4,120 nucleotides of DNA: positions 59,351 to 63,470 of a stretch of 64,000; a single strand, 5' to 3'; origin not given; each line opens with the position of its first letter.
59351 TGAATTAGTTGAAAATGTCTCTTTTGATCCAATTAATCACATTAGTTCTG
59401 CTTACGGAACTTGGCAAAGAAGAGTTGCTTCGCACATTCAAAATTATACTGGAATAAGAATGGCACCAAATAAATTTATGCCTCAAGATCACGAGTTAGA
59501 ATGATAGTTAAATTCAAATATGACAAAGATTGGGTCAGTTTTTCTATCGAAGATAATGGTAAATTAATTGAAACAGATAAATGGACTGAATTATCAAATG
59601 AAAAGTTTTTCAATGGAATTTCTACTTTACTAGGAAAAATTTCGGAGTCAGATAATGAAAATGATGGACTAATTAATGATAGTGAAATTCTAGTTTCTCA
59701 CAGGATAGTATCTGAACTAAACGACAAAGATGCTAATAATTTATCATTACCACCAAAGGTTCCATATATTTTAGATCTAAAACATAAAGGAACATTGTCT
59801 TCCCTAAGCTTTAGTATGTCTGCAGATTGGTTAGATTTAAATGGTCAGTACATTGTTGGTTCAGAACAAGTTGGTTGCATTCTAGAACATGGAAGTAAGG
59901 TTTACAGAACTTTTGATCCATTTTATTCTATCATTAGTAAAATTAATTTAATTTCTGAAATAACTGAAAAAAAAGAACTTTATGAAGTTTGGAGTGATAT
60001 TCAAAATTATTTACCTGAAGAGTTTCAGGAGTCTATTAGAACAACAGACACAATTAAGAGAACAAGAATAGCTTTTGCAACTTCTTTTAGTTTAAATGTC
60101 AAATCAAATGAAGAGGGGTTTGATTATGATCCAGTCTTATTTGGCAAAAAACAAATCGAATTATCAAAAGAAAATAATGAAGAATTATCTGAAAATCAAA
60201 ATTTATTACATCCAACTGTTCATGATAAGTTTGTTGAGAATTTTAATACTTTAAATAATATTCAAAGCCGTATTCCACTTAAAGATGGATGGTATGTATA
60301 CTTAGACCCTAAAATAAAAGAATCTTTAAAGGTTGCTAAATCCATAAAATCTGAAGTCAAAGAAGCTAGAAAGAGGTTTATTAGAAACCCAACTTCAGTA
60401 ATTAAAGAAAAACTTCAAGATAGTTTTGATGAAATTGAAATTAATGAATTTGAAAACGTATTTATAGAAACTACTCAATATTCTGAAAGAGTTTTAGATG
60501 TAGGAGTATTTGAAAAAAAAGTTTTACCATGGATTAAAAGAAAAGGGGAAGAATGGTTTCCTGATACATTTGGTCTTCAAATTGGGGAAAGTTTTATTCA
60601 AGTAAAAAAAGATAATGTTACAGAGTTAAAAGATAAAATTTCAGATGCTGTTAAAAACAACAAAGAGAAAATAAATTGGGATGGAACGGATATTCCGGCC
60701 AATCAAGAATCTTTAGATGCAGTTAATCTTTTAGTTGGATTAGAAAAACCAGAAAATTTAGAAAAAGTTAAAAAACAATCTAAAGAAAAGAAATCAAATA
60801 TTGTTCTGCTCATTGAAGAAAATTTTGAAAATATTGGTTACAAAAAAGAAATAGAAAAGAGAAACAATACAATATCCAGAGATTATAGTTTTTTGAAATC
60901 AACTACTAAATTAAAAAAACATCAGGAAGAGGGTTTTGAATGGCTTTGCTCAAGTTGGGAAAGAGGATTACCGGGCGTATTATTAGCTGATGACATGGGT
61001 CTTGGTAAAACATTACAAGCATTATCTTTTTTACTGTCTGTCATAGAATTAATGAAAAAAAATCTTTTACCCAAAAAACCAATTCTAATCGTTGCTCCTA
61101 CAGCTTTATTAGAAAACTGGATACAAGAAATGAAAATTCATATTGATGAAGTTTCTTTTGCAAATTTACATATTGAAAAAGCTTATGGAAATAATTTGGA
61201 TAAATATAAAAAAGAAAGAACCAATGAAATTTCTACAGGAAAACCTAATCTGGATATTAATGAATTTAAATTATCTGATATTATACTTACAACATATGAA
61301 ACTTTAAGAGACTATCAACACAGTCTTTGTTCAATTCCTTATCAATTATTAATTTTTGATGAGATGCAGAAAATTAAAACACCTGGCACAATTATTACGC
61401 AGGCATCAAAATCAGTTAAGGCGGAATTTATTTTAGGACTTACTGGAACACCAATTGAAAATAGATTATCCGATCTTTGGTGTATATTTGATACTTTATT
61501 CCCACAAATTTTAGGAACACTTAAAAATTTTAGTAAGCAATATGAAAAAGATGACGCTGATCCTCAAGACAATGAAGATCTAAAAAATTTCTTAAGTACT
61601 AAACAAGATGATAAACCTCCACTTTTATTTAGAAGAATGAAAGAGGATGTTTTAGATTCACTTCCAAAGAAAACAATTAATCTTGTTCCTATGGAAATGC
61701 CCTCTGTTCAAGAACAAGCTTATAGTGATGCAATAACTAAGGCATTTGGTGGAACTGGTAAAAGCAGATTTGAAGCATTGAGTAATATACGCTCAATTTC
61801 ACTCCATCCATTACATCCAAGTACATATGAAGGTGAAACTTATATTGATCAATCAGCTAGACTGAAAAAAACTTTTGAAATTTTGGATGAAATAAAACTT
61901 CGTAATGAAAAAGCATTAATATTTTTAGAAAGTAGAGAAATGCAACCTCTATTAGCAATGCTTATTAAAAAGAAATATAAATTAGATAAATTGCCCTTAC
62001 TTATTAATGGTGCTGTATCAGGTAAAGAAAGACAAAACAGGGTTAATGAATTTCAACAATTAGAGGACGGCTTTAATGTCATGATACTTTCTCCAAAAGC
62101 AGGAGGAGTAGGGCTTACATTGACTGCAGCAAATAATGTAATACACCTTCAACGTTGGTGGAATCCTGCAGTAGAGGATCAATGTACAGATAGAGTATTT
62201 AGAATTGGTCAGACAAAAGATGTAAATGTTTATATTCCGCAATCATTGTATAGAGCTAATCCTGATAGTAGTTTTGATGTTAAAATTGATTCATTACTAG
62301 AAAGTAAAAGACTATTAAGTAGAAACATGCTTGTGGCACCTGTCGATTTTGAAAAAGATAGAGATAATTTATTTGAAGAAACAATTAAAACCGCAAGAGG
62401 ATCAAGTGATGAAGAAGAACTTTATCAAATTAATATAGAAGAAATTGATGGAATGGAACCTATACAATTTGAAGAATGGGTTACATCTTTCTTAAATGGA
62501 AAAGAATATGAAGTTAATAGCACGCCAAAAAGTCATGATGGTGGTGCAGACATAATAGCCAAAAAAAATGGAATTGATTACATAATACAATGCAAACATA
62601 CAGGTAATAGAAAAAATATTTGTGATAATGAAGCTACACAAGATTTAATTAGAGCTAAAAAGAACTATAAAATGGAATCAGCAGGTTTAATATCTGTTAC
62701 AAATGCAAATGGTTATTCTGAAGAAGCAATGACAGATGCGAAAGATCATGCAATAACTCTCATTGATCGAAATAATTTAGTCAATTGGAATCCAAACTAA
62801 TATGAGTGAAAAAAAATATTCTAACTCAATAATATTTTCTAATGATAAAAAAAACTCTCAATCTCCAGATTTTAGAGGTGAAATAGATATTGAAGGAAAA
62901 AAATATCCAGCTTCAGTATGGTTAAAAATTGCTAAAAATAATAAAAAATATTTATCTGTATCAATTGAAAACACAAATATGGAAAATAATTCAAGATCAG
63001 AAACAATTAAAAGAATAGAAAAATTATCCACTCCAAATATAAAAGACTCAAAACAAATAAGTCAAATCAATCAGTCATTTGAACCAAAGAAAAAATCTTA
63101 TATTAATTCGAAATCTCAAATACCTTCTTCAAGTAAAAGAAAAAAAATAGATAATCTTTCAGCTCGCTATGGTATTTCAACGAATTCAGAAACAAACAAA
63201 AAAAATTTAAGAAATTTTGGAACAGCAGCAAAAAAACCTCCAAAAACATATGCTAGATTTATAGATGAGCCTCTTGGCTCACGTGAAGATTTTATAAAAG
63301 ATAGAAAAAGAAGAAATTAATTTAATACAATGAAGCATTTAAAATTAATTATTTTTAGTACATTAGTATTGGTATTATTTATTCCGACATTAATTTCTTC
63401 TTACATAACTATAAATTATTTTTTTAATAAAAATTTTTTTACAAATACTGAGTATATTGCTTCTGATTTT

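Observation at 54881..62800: Divergent four-gene Zorya type-I-like anti-phage operon (stator-like ZorAB + EH-signature ZorC + SNF2/Mrr ZorD)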

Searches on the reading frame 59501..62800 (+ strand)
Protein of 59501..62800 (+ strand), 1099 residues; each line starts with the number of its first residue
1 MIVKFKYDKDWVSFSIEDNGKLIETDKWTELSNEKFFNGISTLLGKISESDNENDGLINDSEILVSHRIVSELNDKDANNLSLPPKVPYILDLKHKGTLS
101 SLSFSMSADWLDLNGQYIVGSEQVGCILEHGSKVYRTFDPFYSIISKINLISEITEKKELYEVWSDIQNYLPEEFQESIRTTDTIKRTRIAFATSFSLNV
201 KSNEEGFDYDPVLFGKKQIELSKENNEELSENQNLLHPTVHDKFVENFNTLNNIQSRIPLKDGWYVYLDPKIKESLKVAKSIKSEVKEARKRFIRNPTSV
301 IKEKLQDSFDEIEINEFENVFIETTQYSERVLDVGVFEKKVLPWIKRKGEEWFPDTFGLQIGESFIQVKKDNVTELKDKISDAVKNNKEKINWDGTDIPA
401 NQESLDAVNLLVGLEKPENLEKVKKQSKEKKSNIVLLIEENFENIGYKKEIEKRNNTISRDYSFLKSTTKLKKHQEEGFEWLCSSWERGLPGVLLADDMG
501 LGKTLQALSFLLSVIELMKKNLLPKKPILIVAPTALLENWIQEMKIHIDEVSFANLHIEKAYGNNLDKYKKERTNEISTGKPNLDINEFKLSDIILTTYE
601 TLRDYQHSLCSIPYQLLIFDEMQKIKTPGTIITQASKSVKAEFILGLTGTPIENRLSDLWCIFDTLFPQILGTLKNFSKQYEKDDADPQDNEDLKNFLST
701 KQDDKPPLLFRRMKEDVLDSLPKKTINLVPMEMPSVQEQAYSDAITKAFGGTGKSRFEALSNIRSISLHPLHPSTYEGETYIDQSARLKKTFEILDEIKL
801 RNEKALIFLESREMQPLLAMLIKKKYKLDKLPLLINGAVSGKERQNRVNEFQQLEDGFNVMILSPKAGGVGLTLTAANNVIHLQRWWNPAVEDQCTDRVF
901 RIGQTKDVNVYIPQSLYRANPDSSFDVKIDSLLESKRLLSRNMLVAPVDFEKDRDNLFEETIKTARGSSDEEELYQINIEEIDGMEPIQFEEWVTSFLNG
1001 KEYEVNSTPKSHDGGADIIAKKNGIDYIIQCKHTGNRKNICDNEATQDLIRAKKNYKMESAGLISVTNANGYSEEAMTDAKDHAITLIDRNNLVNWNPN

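Call 3: search_protein_families(library=padloc, proteins=[window:59501-62800:+], max_evalue=0.01)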
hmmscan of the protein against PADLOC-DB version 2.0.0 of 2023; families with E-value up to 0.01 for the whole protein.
window:59501-62800:+ (1099 aa): 39 families (the best 25 are shown)
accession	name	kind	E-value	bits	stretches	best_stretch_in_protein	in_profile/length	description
PDLC00634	ZorD1|ZorD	-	0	1058.8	1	4-981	19-998/1208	"SWI2/SNF2 helicase, Mrr-like nuclease"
PDLC00629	ZorD1|ZorD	-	0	1026.4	1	23-980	32-991/1012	"SWI2/SNF2 helicase, Mrr-like nuclease"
PDLC00631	ZorD1|ZorD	-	9e-232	770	1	7-1095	8-1058/1071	"SWI2/SNF2 helicase, Mrr-like nuclease"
PDLC00632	ZorD1|ZorD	-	6.1e-151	502.6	2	302-953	408-1089/1101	"SWI2/SNF2 helicase, Mrr-like nuclease"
PDLC00633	ZorD1|ZorD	-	2.2e-141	470.8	2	322-951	294-892/908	"SWI2/SNF2 helicase, Mrr-like nuclease"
PDLC00627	ZorD1|ZorD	-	2.6e-124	414.3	1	63-948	73-992/1006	"SWI2/SNF2 helicase, Mrr-like nuclease"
PDLC00628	ZorD1|ZorD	-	3.8e-108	360.7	1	362-1094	404-1136/1171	"SWI2/SNF2 helicase, Mrr-like nuclease"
PDLC02854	DpdE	-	4.5e-94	314.1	1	309-950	410-1068/1083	DpdE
PDLC00630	ZorD1|ZorD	-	2.2e-74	249.4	1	451-1090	106-789/817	"SWI2/SNF2 helicase, Mrr-like nuclease"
PDLC02842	DpdE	-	4e-71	238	1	470-945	701-1152/1176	DpdE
PDLC02849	DpdE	-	1.4e-60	203.5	1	469-910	399-805/857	DpdE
PDLC02850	DpdE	-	2.2e-58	196.1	1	468-912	802-1216/1282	DpdE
PDLC02845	DpdE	-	1.6e-54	183.3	1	469-944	842-1273/1293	DpdE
PDLC02851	DpdE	-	1.6e-48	163.3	1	468-912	595-1009/1055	DpdE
PDLC02848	DpdE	-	2.4e-34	116.4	1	468-810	354-671/856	DpdE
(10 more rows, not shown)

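Call 4: search_protein_families(library=pfam, proteins=[window:59501-62800:+], max_evalue=0.01)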
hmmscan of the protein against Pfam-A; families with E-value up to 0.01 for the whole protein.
window:59501-62800:+ (1099 aa): 5 families
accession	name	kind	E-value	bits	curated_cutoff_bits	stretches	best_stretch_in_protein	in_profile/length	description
PF00176.29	SNF2-rel_dom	-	8.2e-48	163.4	24.9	1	474-747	1-255/290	SNF2-related domain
PF04471.18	Mrr_cat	-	1.9e-18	67.1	21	1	982-1096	1-114/115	Restriction endonuclease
PF00271.37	Helicase_C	-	6.3e-14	52.6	23.5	1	793-903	4-110/110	Helicase conserved C-terminal domain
PF04851.21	ResIII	-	5.5e-10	39.8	22.5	1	470-652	3-163/164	Type III restriction enzyme, res subunit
PF22722.2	NA-iREase1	-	0.0018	18.7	27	1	991-1094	2-105/106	NACHT-associated inactive Restriction Endonuclease 1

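Call 10: find_related_loci(query=window:59501-62800:+, collection=genome_contigs, flank=10000)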
Query window:59501-62800:+ (1099 aa) in genome_contigs; peptide patterns used: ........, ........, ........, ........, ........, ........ (x = any residue, [..] = any of these).
600 stretches matched a pattern (row limit reached: there are more); 598 encode a relative of the query (tblastn E <= 1e-3); the best 80 are kept; 80 distinct loci.
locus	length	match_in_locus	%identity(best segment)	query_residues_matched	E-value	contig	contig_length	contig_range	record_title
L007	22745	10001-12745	37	45-962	0e+0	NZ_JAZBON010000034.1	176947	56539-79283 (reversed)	MAG: Erythrobacter sp. isolate bin.644 k117_7450161, whole genome shotgun sequence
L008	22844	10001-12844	35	12-962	1e-178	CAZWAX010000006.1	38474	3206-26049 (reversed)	MAG TPA_asm: uncultured Polyangiaceae bacterium isolate SRP302447_co1_427 genome assembly, contig: NODE_2966_length_3847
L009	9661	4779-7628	36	23-973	2e-175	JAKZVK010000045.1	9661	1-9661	MAG: Bryobacterales bacterium isolate Langseth_MAG_00109 Langseth_MAG_00109_000000000045, whole genome shotgun sequence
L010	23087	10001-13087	35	70-1096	2e-179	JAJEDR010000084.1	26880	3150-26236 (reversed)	MAG: Rhodothermales bacterium isolate p16x33bins.37 k141_23540, whole genome shotgun sequence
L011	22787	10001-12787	36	54-962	1e-175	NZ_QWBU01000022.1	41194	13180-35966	Shinella sp. WSJ-2 contig22, whole genome shotgun sequence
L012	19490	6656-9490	40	23-962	0e+0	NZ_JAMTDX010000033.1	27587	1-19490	MAG: Accumulibacter sp. isolate SCELSE-10 NODE_2264_length_27587_cov_37.630648, whole genome shotgun sequence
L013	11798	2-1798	41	366-965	1e-144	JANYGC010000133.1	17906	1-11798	MAG: Sphingomonadaceae bacterium isolate 340R_metabinner_27_sub 340R_k141_321133, whole genome shotgun sequence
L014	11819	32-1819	43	376-967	5e-148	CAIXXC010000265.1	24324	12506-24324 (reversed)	MAG: uncultured Rhodospirillales bacterium isolate AM-2014_bin-1904 genome assembly, contig: bin-1904:265/541, whole gen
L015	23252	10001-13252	31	19-1093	7e-135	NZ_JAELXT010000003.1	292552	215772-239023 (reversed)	Microvirga splendida strain BT325 NODE_3_length_292552_cov_40.988967, whole genome shotgun sequence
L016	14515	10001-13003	27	33-1034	1e-97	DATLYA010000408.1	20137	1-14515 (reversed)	MAG TPA_asm: Candidatus Methylomirabilota bacterium isolate SMAG_U13260 k141_93568, whole genome shotgun sequence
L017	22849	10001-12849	35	5-961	3e-165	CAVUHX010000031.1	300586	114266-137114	MAG: uncultured Alphaproteobacteria bacterium isolate MFD01872.bin.2.31 genome assembly, contig: contig_26372, whole gen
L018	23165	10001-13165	35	58-1096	0e+0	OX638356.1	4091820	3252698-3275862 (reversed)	MAG: Longimicrobiales bacterium isolate 11c1aa9f-90ef-4017-a54d-d6b2e11378d8 genome assembly, chromosome: 1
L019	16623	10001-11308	35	471-940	1e-70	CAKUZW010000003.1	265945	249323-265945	MAG: uncultured Candidatus Melainabacteria bacterium isolate REFINED_METABAT215_TOP10_CONTIGS_1500_ASSEMBLY_K77_MERGED__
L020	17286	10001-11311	35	470-940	9e-70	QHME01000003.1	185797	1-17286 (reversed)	MAG: Candidatus Melainabacteria bacterium isolate js4906-23-3_S14_33_15 js4906-23-3_S14_scaffold_13, whole genome shotgu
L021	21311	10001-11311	34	470-940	2e-69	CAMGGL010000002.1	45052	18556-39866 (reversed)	MAG: uncultured Candidatus Melainabacteria bacterium isolate SRR11551371_bin.13_metaWRAP_v1.3_MAG genome assembly, conti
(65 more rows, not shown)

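Call 44: search_solved_structures(query=window:59501-62800:+, max_evalue=1e-10, show_alignments=1)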
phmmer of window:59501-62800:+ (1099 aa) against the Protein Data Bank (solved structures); distinct sequences matched with E-value up to 1e-10: 80 (the best 60 are shown).
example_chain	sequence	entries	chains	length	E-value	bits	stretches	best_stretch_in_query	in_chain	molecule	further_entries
8qy7_A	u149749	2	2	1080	4.5e-92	312.6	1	310-950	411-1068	DEAD/DEAH box helicase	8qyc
1z63_A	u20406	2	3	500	5.1e-61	209.8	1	469-944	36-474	Helicase of the snf2/rad54 family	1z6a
7ux9_P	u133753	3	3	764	1.5e-41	145.3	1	459-912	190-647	ATP-dependent DNA helicase DDM1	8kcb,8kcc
8wh5_K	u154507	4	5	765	1.5e-41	145.3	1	460-912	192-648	ATP-dependent DNA helicase DDM1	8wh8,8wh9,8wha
8j90_K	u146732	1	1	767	1.5e-41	145.3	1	460-912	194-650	ATP-dependent DNA helicase DDM1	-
6jyl_K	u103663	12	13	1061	5.8e-41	143.4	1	468-911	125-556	ISWI chromatin-remodeling complex ATPase ISW1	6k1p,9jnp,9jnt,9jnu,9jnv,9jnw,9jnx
7x3t_V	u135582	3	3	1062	5.8e-41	143.4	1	468-911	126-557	ISWI chromatin-remodeling complex ATPase ISW1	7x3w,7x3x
8skz_A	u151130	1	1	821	5.9e-41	143.3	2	460-733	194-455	ATP-dependent DNA helicase DDM1,Lymphoid-specific helicase chimera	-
9lj2_K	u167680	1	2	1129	6.4e-41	143.2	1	468-911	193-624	ISWI chromatin-remodeling complex ATPase ISW1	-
6iro_L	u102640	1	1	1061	6.6e-41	143.2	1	468-911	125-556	ISWI chromatin-remodeling complex ATPase ISW1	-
5vvr_M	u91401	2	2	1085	7.8e-41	142.9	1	473-947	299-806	DNA repair and recombination protein RAD26 | RAD26 isoform 1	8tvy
6hts_G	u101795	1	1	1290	1.4e-40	142.1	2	468-742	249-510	Chromatin-remodeling ATPase INO80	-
9z04_A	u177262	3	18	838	1.7e-40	141.8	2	472-750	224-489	Lymphoid-specific helicase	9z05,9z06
7zi4_G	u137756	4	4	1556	1.9e-40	141.6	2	468-742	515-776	Chromatin-remodeling ATPase INO80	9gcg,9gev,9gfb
8he5_O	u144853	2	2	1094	2e-40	141.6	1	470-911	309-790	DNA repair protein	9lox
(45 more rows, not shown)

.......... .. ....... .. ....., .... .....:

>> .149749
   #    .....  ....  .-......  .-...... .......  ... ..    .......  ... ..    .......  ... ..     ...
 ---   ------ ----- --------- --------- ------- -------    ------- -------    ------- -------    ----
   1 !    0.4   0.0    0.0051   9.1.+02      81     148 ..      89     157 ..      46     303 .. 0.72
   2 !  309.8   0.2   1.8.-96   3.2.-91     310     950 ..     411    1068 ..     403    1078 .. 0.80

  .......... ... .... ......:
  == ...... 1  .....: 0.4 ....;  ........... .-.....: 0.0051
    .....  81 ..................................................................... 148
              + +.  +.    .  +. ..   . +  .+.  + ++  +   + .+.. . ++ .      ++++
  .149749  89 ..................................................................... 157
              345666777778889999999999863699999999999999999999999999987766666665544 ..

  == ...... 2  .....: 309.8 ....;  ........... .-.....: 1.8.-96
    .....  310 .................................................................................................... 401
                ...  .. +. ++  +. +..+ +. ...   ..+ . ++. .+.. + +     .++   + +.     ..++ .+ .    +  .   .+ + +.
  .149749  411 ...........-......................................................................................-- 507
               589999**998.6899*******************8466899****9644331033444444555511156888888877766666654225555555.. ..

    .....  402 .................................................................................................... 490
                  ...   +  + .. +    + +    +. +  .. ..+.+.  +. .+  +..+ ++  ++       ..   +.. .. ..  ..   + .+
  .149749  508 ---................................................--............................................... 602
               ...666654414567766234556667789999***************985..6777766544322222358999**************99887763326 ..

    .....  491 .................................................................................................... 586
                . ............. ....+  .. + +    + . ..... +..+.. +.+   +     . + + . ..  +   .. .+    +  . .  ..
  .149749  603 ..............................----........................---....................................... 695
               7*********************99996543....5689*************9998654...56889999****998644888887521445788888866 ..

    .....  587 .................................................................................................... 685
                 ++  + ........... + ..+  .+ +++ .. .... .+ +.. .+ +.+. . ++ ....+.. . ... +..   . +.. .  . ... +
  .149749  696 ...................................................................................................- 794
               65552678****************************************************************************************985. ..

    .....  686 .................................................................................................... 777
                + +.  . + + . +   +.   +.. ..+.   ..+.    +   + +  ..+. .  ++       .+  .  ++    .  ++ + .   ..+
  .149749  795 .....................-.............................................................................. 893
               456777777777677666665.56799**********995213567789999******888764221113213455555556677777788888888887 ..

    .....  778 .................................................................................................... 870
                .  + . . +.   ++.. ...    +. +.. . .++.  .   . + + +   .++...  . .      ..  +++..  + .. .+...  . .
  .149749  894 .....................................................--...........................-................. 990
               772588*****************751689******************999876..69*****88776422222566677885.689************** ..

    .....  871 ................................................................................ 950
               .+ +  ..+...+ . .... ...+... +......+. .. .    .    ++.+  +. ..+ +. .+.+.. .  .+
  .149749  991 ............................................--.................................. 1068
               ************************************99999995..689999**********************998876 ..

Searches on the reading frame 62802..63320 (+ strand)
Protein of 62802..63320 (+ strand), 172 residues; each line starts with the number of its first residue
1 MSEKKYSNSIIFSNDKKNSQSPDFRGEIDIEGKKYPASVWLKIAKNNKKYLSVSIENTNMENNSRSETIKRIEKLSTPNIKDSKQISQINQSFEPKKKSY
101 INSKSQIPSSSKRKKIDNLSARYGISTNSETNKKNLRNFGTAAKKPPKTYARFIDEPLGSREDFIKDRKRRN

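Call 3: search_protein_families(library=padloc, proteins=[window:62802-63320:+], max_evalue=0.01)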
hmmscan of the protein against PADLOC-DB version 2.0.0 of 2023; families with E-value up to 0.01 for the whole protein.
window:62802-63320:+ (172 aa): 0 families

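Call 4: search_protein_families(library=pfam, proteins=[window:62802-63320:+], max_evalue=0.01)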
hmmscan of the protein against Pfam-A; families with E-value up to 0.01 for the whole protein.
window:62802-63320:+ (172 aa): 0 families

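Call 34: search_protein_families(library=pfam, proteins=[window:62802-63320:+], max_evalue=5)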
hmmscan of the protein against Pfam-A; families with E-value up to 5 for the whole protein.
window:62802-63320:+ (172 aa): 3 families
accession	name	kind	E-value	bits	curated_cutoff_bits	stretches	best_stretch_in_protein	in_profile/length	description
PF10950.13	Organ_specific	-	0.035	15.3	22.5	1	67-132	26-94/117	Organ specific protein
PF24518.1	Ig_CD22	-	0.057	14.2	27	1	3-55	35-86/121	B-cell receptor CD22-like, first Ig-like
PF05284.17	DUF736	-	0.095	13.1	22.1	1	10-63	27-78/99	Protein of unknown function (DUF736)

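Call 64: search_dna_similar(query=window:62802-63320:+, collection=phages, mode=protein, max_evalue=0.001, max_rows=10)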
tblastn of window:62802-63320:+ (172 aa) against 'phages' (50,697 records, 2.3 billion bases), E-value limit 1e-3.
No match.

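Call 65: search_protein_families(library=phrogs, proteins=[window:62802-63320:+], max_evalue=0.01)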
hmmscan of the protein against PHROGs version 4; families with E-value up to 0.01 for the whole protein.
window:62802-63320:+ (172 aa): 2 families
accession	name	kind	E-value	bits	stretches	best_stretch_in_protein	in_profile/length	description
phrog_18154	-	DNA, RNA and nucleotide metabolism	2.2e-08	35.8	1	10-79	9-79/105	single strand DNA binding protein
phrog_7364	-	DNA, RNA and nucleotide metabolism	1.7e-06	29.8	1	10-72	11-75/158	single strand DNA binding protein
